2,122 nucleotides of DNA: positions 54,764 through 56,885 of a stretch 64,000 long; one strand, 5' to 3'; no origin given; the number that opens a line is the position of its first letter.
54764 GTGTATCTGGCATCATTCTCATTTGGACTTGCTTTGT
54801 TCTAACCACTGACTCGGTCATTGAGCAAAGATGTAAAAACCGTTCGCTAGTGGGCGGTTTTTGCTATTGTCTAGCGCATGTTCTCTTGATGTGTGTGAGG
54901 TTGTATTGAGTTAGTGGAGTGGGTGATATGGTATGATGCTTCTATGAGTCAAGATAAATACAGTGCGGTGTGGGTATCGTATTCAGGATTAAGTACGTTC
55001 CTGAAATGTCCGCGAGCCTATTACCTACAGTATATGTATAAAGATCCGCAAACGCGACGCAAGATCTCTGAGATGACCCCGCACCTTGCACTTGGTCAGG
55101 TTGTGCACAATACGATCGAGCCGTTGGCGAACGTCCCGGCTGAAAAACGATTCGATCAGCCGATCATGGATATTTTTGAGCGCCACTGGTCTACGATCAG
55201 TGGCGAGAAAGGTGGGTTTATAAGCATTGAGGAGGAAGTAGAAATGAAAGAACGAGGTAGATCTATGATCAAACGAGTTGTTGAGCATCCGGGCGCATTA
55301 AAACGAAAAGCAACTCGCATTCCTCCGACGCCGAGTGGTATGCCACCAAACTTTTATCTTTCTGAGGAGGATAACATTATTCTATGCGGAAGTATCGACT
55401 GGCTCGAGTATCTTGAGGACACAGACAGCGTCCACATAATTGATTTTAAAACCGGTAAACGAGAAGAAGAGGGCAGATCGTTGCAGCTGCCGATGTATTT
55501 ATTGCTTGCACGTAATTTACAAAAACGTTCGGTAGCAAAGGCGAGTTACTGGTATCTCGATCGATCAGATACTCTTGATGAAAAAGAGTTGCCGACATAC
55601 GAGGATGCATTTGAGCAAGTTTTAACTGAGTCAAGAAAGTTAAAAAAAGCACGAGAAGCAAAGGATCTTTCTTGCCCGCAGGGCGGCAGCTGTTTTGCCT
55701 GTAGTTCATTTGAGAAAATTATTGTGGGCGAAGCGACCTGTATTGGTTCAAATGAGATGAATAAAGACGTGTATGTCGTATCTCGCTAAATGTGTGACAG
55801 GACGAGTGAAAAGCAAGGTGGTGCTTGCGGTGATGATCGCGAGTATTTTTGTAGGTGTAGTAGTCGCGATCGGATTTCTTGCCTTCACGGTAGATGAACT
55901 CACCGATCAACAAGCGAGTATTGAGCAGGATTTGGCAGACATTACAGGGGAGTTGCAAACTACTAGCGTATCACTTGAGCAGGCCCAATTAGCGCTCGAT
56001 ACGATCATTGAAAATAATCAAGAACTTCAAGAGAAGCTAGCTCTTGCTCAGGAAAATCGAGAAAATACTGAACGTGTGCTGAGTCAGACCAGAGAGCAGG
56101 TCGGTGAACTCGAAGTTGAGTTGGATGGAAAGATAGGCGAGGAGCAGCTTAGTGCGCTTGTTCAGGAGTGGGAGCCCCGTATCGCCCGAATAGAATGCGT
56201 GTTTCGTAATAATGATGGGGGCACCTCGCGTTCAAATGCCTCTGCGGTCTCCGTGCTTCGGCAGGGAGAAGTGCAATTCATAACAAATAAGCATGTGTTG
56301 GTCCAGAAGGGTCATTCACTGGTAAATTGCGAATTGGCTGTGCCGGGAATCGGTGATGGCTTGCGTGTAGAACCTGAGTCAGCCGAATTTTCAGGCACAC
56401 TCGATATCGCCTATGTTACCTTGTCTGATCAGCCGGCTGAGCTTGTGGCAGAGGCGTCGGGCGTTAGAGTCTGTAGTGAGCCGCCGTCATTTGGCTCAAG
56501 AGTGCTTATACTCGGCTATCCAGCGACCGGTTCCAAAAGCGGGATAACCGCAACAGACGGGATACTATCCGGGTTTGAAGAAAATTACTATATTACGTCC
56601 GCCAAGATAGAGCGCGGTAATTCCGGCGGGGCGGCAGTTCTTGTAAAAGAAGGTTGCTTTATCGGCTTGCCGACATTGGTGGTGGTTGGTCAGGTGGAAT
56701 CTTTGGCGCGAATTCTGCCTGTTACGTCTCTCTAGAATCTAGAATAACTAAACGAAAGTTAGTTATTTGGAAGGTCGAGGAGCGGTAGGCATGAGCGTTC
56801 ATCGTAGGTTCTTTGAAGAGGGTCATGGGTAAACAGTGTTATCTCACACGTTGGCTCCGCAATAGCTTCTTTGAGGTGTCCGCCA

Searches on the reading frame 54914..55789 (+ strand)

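Call 32: search_protein_families(library=pfam, proteins=[window:54914-55789:+], max_evalue=0.00001)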
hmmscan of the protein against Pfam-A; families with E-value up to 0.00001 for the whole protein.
window:54914-55789:+ (291 aa): 1 family
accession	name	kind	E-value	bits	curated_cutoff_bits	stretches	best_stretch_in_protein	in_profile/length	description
PF12705.13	PDDEXK_1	-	7.7e-25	88.7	22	1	21-263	2-240/247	PD-(D/E)XK nuclease superfamily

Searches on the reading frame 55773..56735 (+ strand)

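Call 32: search_protein_families(library=pfam, proteins=[window:55773-56735:+], max_evalue=0.00001)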
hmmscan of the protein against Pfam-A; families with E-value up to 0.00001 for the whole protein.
window:55773-56735:+ (320 aa): 1 family
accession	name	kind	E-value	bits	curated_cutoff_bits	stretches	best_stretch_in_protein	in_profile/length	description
PF13365.12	Trypsin_2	-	3.7e-11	44.4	27.6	1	165-299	10-144/144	Trypsin-like peptidase domain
